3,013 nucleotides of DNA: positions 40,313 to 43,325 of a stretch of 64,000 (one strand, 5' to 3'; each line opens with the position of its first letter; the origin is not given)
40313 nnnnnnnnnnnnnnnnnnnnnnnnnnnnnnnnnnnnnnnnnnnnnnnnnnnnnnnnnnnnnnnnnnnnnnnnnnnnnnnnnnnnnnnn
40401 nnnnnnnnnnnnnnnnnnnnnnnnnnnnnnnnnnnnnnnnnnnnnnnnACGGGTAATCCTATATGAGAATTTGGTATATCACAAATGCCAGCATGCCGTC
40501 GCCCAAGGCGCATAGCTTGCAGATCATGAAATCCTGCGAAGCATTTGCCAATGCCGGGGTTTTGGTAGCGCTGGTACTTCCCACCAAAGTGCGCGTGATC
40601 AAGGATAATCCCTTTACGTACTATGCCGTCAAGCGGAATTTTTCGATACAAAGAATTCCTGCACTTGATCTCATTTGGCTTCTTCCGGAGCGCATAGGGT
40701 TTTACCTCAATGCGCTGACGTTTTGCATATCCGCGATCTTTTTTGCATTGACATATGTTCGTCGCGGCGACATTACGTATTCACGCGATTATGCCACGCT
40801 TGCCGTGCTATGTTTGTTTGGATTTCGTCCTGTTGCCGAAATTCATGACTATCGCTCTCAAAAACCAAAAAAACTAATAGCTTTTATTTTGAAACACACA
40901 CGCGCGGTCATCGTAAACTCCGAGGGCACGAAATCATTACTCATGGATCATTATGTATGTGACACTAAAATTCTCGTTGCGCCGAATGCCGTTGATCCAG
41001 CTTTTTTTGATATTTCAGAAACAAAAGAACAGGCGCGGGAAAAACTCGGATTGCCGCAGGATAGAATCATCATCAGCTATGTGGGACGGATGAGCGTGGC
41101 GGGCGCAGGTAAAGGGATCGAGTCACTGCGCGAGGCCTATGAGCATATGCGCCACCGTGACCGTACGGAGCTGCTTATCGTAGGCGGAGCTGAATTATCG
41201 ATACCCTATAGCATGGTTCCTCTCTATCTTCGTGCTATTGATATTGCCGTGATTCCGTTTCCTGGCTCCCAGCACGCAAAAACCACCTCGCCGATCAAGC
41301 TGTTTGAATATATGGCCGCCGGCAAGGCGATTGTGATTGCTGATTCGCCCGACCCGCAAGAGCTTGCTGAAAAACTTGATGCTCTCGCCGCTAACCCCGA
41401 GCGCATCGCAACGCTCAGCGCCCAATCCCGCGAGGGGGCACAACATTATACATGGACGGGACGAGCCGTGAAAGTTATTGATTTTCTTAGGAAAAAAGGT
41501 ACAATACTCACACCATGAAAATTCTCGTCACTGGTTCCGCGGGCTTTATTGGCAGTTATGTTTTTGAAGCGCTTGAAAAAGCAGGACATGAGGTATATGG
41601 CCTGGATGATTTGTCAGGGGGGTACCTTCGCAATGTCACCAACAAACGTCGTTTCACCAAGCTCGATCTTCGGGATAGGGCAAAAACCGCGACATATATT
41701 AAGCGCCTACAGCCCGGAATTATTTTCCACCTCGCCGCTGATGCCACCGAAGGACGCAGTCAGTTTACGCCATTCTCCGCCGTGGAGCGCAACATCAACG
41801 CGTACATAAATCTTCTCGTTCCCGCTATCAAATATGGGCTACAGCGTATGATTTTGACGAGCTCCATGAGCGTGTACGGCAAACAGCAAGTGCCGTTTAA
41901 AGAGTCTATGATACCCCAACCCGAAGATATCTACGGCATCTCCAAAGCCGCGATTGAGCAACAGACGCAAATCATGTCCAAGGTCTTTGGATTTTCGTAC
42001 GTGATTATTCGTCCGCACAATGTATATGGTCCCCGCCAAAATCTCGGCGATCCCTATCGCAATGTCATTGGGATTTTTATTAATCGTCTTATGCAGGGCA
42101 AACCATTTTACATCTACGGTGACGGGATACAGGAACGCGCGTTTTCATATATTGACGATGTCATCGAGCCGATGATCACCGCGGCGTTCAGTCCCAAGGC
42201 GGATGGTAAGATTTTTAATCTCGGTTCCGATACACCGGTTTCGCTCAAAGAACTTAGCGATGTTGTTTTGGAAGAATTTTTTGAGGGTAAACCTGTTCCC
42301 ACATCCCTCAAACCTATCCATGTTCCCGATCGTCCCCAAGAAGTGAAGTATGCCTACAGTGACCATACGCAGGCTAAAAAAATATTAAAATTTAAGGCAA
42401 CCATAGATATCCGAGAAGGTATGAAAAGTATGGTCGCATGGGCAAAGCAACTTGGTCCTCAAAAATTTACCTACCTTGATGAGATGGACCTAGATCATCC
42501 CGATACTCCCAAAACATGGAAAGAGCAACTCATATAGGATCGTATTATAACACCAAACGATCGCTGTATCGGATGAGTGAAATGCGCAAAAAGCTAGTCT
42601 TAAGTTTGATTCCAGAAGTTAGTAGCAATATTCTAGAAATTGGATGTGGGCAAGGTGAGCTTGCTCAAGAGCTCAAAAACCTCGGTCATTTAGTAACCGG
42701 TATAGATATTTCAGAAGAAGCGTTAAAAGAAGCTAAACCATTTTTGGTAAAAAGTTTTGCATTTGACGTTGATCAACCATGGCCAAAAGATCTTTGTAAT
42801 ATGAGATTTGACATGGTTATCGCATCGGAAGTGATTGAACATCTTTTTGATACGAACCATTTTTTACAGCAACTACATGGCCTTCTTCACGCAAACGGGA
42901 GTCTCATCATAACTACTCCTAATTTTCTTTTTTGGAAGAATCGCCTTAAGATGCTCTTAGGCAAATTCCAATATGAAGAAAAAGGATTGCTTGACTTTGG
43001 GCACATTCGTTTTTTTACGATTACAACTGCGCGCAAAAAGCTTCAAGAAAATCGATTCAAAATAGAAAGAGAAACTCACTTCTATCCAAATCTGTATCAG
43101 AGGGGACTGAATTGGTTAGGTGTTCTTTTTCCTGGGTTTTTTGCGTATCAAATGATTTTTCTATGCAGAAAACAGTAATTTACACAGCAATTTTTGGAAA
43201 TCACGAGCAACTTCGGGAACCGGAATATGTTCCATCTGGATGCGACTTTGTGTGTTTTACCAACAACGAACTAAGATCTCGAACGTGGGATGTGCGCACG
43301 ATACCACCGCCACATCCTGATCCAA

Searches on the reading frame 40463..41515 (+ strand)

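Call 4: search_protein_families(library=pfam, proteins=[window:40463-41515:+], max_evalue=0.01)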
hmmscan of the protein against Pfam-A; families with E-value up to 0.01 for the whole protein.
window:40463-41515:+ (351 aa): 4 families
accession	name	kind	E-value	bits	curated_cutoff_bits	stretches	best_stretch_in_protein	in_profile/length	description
PF13692.12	Glyco_trans_1_4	-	1.5e-09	38.7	27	1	203-314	3-128/142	Glycosyl transferases group 1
PF00534.26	Glycos_transf_1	-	2.7e-07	30.7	26.4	0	188-243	2-57/172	Glycosyl transferases group 1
PF13439.12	Glyco_transf_4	-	5.4e-06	27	28.5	1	128-180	104-169/170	Glycosyltransferase Family 4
PF13524.12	Glyco_trans_1_2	-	0.00014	22.2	25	1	285-338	90-142/144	Glycosyl transferase-like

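Call 53: search_protein_families(library=ncbifam, proteins=[window:40463-41515:+], max_evalue=0.001)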
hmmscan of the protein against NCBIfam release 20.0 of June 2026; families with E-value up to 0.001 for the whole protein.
window:40463-41515:+ (351 aa): 12 families
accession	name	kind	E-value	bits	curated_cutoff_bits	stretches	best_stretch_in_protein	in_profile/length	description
TIGR04063.1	stp3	hypoth_equivalog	1.6e-11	43.7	442.05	1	135-244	147-254/397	TIGR04063 family PEP-CTERM/XrtA system glycosyltransferase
NF047676.1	TeichurnBiosyTuaH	equivalog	2.5e-09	36.5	550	1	246-303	272-329/384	teichuronic acid biosynthesis protein TuaH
NF007640.0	PRK10307.1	subfamily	1.2e-08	34.3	276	1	146-242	172-267/411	WcaI family glycosyltransferase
TIGR03449.1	mycothiol_MshA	equivalog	1.7e-08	33.8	462.5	1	143-242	162-261/406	D-inositol-3-phosphate glycosyltransferase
TIGR04157.1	glyco_rSAM_CFB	subfamily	2e-08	33.7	400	1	143-246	167-270/406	TIGR04157 family glycosyltransferase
NF038298.1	EPS_HpsO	equivalog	2.4e-07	29.9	575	1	138-245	139-241/388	hormogonium polysaccharide biosynthesis glycosyltransferase HpsO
NF012028.0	PRK15484.1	subfamily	5e-06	25.8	618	1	148-242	142-232/380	lipopolysaccharide N-acetylglucosaminyltransferase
NF047684.1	TeichurnBiosyTuaC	equivalog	6.7e-06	25.3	550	1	169-232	186-247/391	teichuronic acid biosynthesis protein TuaC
TIGR04047.1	MSMEG_0565_glyc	hypoth_equivalog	3.7e-05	23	259.85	0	281-342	312-371/373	MSMEG_0565 family glycosyltransferase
NF053787.1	GlcN_PG_synth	equivalog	0.00016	20.6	480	1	149-243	147-234/361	N-acetylglucosaminyl phosphatidylglycerol synthase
TIGR02149.1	glgA_Coryne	subfamily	0.00022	20.5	302.4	0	143-231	142-231/391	glycogen synthase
TIGR04007.1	wcaI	equivalog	0.00073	18.3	800.45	0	163-241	191-267/407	colanic acid biosynthesis glycosyltransferase WcaI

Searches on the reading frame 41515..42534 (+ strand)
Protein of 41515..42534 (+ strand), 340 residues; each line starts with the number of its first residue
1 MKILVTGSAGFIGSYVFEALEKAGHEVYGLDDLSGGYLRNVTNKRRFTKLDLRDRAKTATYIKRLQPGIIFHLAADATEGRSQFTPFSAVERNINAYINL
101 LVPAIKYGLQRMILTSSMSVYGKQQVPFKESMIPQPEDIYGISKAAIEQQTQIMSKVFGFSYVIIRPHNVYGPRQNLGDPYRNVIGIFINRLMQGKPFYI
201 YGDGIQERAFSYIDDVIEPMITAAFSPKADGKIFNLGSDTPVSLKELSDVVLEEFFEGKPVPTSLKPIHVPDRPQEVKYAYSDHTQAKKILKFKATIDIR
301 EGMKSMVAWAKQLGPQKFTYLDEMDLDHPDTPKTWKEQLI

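Call 4: search_protein_families(library=pfam, proteins=[window:41515-42534:+], max_evalue=0.01)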
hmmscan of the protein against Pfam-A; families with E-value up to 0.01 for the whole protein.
window:41515-42534:+ (340 aa): 7 families
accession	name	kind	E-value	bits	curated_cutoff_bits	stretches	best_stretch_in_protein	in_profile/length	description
PF01370.27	Epimerase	-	2e-52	178.4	20.9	1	3-237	1-240/240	NAD dependent epimerase/dehydratase family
PF16363.11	GDP_Man_Dehyd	-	9.9e-43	147.3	27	1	4-306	1-332/332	GDP-mannose 4,6 dehydratase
PF04321.23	RmlD_sub_bind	-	1.4e-15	57.6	27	1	1-307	1-282/287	RmlD substrate binding domain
PF01073.25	3Beta_HSD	-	4.6e-10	39.4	22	1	4-247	1-260/280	3-beta hydroxysteroid dehydrogenase/isomerase family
PF02719.21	Polysacc_synt_2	-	9.7e-10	38.5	20.2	1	3-252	1-244/293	Polysaccharide biosynthesis protein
PF13460.12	NAD_binding_10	-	2.2e-06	28.1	27.2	1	7-169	1-145/184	NAD(P)H-binding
PF07993.18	NAD_binding_4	-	0.0039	16.8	20.1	0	130-173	167-210/258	Male sterility protein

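Call 53: search_protein_families(library=ncbifam, proteins=[window:41515-42534:+], max_evalue=0.001)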
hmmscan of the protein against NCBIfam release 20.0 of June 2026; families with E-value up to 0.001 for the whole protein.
window:41515-42534:+ (340 aa): 27 families (the best 25 are shown)
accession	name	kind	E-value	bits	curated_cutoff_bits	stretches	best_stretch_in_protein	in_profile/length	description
TIGR04180.1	EDH_00030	hypoth_equivalog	4.2e-37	127.8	475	1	3-296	1-295/297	NAD-dependent 4,6-dehydratase LegB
TIGR01179.1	galE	equivalog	9.5e-37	126.5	262.3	1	2-312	1-327/332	UDP-glucose 4-epimerase GalE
NF011728.1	PRK15181.1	equivalog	2.8e-33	115.4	760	1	3-310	18-337/348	Vi polysaccharide biosynthesis UDP-N-acetylglucosaminuronic acid C-4 epimerase TviC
TIGR02197.1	heptose_epim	equivalog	1.1e-31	110.2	274.6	1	3-310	1-313/316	ADP-glyceromanno-heptose 6-epimerase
TIGR01181.1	dTDP_gluc_dehyt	equivalog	4.2e-31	108.2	365.1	1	2-311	1-312/321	dTDP-glucose 4,6-dehydratase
NF007582.0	PRK10217.1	equivalog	3.1e-19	69.3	698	1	2-309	3-330/355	dTDP-glucose 4,6-dehydratase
NF008872.0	PRK11908.1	equivalog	4.2e-19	68.8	294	1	1-255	2-271/349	bifunctional UDP-4-keto-pentose/UDP-xylose synthase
NF007490.0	PRK10084.1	subfamily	5.5e-19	68.4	649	2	1-107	1-114/361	dTDP-glucose 4,6-dehydratase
TIGR02622.1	CDP_4_6_dhtase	equivalog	7.3e-18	64.8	278.45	1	2-158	6-172/352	CDP-glucose 4,6-dehydratase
NF007956.0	PRK10675.1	subfamily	7.8e-17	61.4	394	1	1-311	1-330/338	UDP-glucose 4-epimerase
NF005998.1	PRK08125.1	equivalog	3.8e-16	58.6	777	1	2-264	317-593/649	bifunctional UDP-4-amino-4-deoxy-L-arabinose formyltransferase/UDP-glucuronic acid oxidase ArnA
NF047922.1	GDPFucSynFcl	equivalog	1.5e-15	57.5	500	1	2-272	4-271/308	GDP-L-fucose synthase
NF008360.0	PRK11150.1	equivalog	1.6e-15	57.1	452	1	3-290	2-281/310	ADP-glyceromanno-heptose 6-epimerase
TIGR03466.1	HpnA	hypoth_equivalog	2.4e-15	56.2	367.65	1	1-200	1-197/327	hopanoid-associated sugar epimerase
TIGR01214.1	rmlD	equivalog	1.1e-13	50.9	224.05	1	2-306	1-281/285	dTDP-4-dehydrorhamnose reductase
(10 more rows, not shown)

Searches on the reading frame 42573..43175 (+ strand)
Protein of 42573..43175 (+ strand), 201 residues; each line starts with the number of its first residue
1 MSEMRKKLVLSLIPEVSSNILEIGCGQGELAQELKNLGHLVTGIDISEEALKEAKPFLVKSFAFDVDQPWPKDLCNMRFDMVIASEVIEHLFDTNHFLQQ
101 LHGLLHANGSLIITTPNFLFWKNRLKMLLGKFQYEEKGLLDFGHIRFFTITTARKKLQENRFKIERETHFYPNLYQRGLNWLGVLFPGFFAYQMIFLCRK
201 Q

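Call 53: search_protein_families(library=ncbifam, proteins=[window:42573-43175:+], max_evalue=0.001)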
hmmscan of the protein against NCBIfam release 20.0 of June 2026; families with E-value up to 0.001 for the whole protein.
window:42573-43175:+ (201 aa): 25 families
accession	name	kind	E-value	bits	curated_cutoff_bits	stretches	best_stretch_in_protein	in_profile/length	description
TIGR01983.1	UbiG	equivalog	1.3e-16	60.6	102.95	1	17-117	50-155/228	bifunctional 2-polyprenyl-6-hydroxyphenol methylase/3-demethylubiquinol 3-O-methyltransferase UbiG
TIGR02081.1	metW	equivalog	1.8e-14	53.7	189.5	1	8-171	6-169/194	methionine biosynthesis protein MetW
NF043040.1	corrin_prot_MT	hypoth_equivalog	1.9e-12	47.1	180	1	7-114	32-148/216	corrinoid protein-associated methyltransferase CpaM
TIGR02072.1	BioC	equivalog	1.6e-10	41.2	184.95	1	4-159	19-169/244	malonyl-ACP O-methyltransferase BioC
TIGR04345.1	ovoA_Cterm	equivalog_domain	2.7e-10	40.2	170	1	78-116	134-172/242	putative 4-mercaptohistidine N1-methyltransferase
TIGR02021.1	BchM-ChlM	equivalog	6.5e-09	35.5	158.9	1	4-171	40-207/218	magnesium protoporphyrin IX methyltransferase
NF008264.0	PRK11036.1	equivalog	2.2e-08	33.9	366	1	9-139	37-172/261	tRNA uridine 5-oxyacetic acid(34) methyltransferase CmoM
NF045667.1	MTase_DVU1556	equivalog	3.3e-08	33.3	155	1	15-114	21-120/213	DVU_1556 family methyltransferase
NF041820.1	daptide_MTase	equivalog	3.1e-06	26.8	175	1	8-52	28-72/243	daptide-type RiPP biosynthesis methyltransferase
TIGR04074.1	bacter_Hen1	equivalog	7.7e-06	24.7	340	1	3-122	268-400/462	3' terminal RNA ribose 2'-O-methyltransferase Hen1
NF008686.0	PRK11705.1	equivalog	1e-05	24.8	400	1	17-115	168-267/383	cyclopropane fatty acyl phospholipid synthase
NF002463.0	PRK01683.1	equivalog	1.1e-05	25.2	297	1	15-118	30-133/258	trans-aconitate 2-methyltransferase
NF004851.0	PRK06202.1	equivalog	1.1e-05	25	243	1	7-94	51-145/237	hypothetical protein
NF047649.1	MTase_UXPK_star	exception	4.1e-05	22.8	460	1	18-114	79-182/283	methyltransferase/UXPK-star double selenoprotein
NF041650.1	nod_mtase_NodS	equivalog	5.9e-05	22.8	300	1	6-113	28-139/190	nodulation methyltransferase NodS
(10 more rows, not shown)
